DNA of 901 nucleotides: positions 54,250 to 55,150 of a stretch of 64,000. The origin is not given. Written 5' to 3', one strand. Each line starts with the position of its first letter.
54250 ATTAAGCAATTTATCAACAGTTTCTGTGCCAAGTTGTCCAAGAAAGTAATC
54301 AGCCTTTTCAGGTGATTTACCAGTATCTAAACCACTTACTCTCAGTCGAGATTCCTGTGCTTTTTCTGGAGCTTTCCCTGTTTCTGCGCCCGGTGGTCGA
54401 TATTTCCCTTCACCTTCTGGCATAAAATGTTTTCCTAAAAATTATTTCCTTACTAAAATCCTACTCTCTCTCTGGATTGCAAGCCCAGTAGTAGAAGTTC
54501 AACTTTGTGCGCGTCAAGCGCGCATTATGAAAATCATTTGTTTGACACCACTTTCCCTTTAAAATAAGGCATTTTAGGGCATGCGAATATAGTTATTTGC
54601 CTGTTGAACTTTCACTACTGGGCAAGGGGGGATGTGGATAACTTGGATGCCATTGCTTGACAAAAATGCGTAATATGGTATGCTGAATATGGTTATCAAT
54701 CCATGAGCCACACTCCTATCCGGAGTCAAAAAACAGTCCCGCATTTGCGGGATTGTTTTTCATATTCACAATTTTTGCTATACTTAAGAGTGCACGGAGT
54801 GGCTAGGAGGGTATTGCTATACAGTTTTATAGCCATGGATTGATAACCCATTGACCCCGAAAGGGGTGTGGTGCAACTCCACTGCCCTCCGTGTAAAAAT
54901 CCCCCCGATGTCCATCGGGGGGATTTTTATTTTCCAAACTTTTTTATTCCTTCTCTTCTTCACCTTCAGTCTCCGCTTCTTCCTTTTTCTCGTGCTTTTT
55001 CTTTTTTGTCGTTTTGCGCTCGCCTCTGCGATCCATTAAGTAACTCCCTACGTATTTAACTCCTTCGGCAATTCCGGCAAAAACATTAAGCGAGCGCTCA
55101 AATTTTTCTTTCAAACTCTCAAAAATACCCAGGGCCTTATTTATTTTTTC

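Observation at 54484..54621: MITE insertion with a target-site duplication inside a conserved promoter module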

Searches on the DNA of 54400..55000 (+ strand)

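Call 59: search_rna_families(source=window, start=54400, end=55000, threshold=evalue, max_evalue=1, show_alignments=2)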
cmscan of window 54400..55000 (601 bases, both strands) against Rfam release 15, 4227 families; matches with E-value up to 1: 10.
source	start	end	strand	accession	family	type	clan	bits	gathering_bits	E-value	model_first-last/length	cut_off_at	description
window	54682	54760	+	RF00512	Leu_leader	Cis-reg; leader;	-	24.4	50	0.0092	1-148/148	no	Leucine operon leader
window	54822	54930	+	RF02452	ncr1575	Gene; sRNA;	-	22.4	60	0.75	1-212/212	no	Bacillus sRNA ncr1575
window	54895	54963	-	RF04178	BTnc005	Gene; sRNA;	-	22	174.8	0.0087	1-205/205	no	Bacteroides sRNA BTnc005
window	54704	54776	+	RF01770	rimP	Cis-reg; leader;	-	20.8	47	0.69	1-102/102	no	Gammaprotebacteria rimP leader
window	54869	54930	+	RF02399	NsiR1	Gene; sRNA;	-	20.5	39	0.13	1-60/60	no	Nitrogen stress-induced RNA 1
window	54724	54785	-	RF02063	STnc350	Gene; sRNA;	-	19.1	60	0.65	1-68/68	no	Salmonella enterica sRNA STnc350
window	54894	54929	-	RF03820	mir-5429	Gene; miRNA;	-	18.6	80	0.87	1-83/83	no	mir-5429 microRNA precursor family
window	54686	54775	+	RF02621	BSnc120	Gene; sRNA;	-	17.5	114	0.52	1-88/88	no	Brucella sRNA 120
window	54854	54931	+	RF02837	anti-hemB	Gene; sRNA;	-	15.3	49.5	0.68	1-81/81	no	Burkholderia RNA 7 (anti-hemB)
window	54895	54928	-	RF02637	EF0408_EF0409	Gene; sRNA;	-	14.7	440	0.18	375-408/412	no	Enterococcus sRNA EF0408_EF0409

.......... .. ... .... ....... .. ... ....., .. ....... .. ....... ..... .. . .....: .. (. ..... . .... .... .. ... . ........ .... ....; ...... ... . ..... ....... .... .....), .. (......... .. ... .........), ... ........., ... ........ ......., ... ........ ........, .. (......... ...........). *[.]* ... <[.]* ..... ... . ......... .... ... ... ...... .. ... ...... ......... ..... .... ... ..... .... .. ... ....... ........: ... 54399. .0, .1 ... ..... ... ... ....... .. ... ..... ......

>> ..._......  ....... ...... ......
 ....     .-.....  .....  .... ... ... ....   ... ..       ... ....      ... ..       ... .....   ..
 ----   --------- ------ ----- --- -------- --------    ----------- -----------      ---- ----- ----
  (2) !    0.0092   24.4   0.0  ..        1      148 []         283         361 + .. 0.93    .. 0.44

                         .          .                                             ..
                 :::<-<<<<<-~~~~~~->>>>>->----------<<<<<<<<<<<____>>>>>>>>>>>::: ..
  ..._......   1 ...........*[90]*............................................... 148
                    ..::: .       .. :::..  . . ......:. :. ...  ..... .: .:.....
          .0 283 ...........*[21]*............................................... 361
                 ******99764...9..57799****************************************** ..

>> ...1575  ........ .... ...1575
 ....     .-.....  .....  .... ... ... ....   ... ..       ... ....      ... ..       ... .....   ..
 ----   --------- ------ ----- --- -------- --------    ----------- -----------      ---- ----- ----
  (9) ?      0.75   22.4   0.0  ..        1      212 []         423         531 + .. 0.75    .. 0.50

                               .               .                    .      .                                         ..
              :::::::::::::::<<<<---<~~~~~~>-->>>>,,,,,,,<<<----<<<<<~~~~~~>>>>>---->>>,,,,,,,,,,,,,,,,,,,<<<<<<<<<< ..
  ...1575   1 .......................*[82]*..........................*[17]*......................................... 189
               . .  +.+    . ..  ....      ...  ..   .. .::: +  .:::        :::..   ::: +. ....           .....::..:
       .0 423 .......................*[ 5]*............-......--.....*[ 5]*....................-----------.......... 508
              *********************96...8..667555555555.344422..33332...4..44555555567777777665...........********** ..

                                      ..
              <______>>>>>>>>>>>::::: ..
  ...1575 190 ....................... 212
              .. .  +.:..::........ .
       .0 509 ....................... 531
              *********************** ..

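Call 70: search_dna_similar(query=window:54484-54622:+, collection=plasmids, mode=distant, max_evalue=0.01, max_rows=10)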
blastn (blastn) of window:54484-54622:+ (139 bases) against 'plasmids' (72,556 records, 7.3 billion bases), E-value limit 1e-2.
No match.

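Call 71: search_dna_similar(query=window:54484-54622:+, collection=phages, mode=distant, max_evalue=0.01, max_rows=10)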
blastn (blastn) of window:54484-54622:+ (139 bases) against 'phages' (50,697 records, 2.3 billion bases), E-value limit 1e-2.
No match.
